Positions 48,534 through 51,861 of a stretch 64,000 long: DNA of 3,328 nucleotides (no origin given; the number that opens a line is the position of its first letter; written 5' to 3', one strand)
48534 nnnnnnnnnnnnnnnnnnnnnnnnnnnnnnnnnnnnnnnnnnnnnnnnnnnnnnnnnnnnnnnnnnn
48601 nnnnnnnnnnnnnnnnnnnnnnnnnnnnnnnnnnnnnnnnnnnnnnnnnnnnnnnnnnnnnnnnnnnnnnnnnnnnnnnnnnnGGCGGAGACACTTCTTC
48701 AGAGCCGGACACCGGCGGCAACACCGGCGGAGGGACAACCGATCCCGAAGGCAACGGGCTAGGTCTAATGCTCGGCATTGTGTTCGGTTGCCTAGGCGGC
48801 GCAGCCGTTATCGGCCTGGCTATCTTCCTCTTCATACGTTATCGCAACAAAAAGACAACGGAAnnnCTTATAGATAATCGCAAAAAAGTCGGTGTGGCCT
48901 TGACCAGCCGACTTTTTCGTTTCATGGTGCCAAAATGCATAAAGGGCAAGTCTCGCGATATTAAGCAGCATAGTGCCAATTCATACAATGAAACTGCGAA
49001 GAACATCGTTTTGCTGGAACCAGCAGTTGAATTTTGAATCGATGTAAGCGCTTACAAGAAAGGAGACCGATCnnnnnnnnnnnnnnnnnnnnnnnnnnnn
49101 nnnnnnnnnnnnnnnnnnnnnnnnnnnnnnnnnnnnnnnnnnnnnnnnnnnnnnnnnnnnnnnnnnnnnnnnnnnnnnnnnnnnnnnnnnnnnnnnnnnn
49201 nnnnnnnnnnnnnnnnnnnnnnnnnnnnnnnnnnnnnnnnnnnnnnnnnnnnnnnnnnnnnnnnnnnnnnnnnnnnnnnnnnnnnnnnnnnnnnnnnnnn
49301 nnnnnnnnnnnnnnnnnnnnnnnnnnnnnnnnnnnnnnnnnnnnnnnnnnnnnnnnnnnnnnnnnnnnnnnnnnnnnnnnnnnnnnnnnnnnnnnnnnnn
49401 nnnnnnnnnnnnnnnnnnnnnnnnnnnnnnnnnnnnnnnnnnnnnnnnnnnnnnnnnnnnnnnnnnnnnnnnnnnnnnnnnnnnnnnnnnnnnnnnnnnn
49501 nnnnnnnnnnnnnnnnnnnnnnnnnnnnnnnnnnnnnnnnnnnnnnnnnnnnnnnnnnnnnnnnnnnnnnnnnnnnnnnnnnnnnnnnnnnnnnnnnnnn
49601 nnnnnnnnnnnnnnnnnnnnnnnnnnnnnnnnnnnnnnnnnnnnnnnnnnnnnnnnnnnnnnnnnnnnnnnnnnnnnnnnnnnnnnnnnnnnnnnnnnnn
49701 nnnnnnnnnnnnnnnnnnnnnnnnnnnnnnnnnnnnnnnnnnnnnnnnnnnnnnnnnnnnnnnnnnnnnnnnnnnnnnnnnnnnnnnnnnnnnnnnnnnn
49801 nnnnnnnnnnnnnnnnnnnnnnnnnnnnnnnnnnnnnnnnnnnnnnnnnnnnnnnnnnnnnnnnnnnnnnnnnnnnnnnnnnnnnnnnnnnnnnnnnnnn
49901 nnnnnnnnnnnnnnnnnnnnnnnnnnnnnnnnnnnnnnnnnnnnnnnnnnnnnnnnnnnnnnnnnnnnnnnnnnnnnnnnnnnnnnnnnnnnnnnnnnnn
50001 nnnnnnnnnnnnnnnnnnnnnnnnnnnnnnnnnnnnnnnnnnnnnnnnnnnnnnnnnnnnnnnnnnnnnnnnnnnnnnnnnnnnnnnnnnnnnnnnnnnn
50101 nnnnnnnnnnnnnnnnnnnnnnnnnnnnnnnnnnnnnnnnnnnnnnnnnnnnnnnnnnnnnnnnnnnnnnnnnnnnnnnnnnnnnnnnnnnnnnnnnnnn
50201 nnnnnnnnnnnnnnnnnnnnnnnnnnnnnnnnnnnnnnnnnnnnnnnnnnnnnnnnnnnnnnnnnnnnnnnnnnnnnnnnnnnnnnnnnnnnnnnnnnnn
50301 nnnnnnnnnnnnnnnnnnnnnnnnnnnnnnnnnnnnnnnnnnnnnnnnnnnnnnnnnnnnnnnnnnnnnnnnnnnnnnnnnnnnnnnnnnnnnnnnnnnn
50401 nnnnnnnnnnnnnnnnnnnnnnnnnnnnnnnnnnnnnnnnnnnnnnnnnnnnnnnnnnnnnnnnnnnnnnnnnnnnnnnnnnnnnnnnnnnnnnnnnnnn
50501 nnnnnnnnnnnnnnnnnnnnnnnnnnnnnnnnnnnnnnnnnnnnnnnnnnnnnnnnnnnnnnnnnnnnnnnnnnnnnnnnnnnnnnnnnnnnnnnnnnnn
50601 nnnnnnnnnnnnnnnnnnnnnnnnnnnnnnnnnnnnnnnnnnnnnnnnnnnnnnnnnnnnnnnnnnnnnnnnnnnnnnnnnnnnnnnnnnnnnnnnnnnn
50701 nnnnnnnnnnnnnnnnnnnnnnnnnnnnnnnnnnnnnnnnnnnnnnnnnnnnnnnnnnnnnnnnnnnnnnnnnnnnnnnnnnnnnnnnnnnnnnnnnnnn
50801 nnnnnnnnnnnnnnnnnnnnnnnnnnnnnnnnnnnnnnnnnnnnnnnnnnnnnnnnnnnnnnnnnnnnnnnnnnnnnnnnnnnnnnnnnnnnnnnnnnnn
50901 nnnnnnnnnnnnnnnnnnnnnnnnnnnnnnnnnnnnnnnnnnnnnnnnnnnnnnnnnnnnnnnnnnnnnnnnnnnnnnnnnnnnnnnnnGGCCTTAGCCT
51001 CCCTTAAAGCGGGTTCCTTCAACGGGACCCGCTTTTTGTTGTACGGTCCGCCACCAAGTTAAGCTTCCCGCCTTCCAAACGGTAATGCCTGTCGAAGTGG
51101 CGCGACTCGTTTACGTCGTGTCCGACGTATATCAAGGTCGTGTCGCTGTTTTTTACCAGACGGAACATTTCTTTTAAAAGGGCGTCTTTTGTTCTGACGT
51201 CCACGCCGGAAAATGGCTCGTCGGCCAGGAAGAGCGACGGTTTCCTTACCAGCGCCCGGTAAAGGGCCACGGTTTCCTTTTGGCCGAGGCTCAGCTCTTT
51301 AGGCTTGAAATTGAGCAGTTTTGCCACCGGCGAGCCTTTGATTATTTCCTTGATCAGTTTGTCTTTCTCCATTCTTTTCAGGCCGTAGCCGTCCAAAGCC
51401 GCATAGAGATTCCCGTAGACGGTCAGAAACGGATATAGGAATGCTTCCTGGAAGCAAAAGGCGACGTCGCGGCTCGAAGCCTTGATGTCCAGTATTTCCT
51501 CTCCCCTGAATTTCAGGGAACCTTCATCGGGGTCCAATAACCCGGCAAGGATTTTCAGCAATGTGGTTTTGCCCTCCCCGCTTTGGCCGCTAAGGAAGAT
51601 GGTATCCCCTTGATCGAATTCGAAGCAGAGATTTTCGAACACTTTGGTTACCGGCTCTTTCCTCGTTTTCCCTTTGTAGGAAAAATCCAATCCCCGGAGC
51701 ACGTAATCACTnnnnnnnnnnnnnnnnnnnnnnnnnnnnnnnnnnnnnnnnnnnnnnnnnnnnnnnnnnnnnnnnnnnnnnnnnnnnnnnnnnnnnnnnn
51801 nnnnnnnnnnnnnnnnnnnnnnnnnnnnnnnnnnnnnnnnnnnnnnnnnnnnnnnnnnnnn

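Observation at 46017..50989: Repeated roughly 200-aa module with the G-[IL]-[VYL]-P-[WFY]-[YL]-x-D-x-[DN]-N-[YWF] signature in two paralogous surface proteins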

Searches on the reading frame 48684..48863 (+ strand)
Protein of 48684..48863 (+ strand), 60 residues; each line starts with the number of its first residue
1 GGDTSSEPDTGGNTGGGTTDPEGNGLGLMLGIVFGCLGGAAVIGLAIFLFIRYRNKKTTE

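Call 71: search_protein_families(library=ncbifam, proteins=[window:48684-48863:+], max_evalue=10)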
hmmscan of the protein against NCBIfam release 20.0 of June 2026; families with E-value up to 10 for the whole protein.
seq(60 aa): 1 family
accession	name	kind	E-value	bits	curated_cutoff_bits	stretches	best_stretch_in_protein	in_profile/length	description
TIGR04143.1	VPxxxP_CTERM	domain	0.074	12.9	30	1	41-52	11-22/25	VPXXXP-CTERM sorting domain-containing protein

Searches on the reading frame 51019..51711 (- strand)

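Call 23: search_protein_families(library=pfam, proteins=[window:51019-51711:-], max_evalue=0.001)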
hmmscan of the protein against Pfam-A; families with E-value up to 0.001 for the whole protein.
window:51019-51711:- (230 aa): 4 families
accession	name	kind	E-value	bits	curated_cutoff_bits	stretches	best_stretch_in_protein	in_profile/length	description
PF00005.33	ABC_tran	-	3.4e-28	99.4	25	1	26-167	2-136/137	ABC transporter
PF13304.12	AAA_21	-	4.2e-06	27.5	27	0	134-199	232-299/304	AAA domain, putative AbiEii toxin, Type IV TA system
PF25199.1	nSTAND_NTPase5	-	0.00087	19.6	34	0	29-56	35-62/145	Novel STAND NTPase 5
PF13555.12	AAA_29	-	0.001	19.2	27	0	25-63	12-50/61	P-loop containing region of AAA domain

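Call 86: search_protein_families(library=ncbifam, proteins=[window:51019-51711:-], max_evalue=0.001)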
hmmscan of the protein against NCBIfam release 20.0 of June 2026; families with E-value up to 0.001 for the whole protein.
window:51019-51711:- (230 aa): 183 families (the best 25 are shown)
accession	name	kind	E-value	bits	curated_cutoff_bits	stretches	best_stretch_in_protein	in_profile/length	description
NF008653.0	PRK11650.1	subfamily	2.7e-39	135.2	432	1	21-203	16-198/357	sn-glycerol-3-phosphate ABC transporter ATP-binding protein UgpC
NF040840.2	tungstate_WtpC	equivalog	7.9e-38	130.6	440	1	26-208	17-200/347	tungstate ABC transporter ATP-binding protein WtpC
NF040933.2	ABC_arch_GlcV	equivalog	2.2e-36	125.5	450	1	17-201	14-203/357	glucose ABC transporter ATP-binding protein GlcV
NF043075.1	MMSYN1_0197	equivalog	4.5e-35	121.2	550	1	22-203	15-196/341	spermidine/putrescine ABC transporter ATP-binding protein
TIGR01187.1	potA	subfamily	4.7e-35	121.2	355.6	1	41-221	2-183/325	polyamine ABC transporter ATP-binding protein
TIGR03265.1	PhnT2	equivalog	4.8e-35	121.4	457.7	1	22-203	17-198/353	putative 2-aminoethylphosphonate ABC transporter ATP-binding protein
NF008233.0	PRK11000.1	equivalog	1.5e-34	119.4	568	1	23-205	17-199/369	maltose/maltodextrin ABC transporter ATP-binding protein MalK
NF006987.0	PRK09452.1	equivalog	3.7e-34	118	482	1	22-204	30-212/378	spermidine/putrescine ABC transporter ATP-binding protein PotA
TIGR01277.1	thiQ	equivalog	2.3e-33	115.6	245.05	1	29-220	16-210/213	thiamine ABC transporter ATP-binding protein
NF040729.1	ABC_ATP_SaoA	equivalog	1.4e-32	113.1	360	1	18-205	15-198/248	ABC transporter ATP-binding protein SaoA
TIGR03608.1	L_ocin_972_ABC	subfamily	2.5e-32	112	254.85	1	22-208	11-202/206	putative bacteriocin export ABC transporter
TIGR00968.1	3a0106s01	subfamily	3.6e-32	111.8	342.75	1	22-216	13-208/237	sulfate ABC transporter ATP-binding protein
TIGR02982.1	heterocyst_DevA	subfamily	7.6e-32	110.7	295.8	1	7-217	6-219/220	ABC exporter ATP-binding subunit, DevA family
TIGR02211.1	LolD_lipo_ex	equivalog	1.5e-31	109.7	307.75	1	17-217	13-219/221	lipoprotein-releasing ABC transporter ATP-binding protein LolD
TIGR02142.1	modC_ABC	equivalog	5.2e-31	108.2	285.05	1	37-217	25-210/353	molybdenum ABC transporter ATP-binding protein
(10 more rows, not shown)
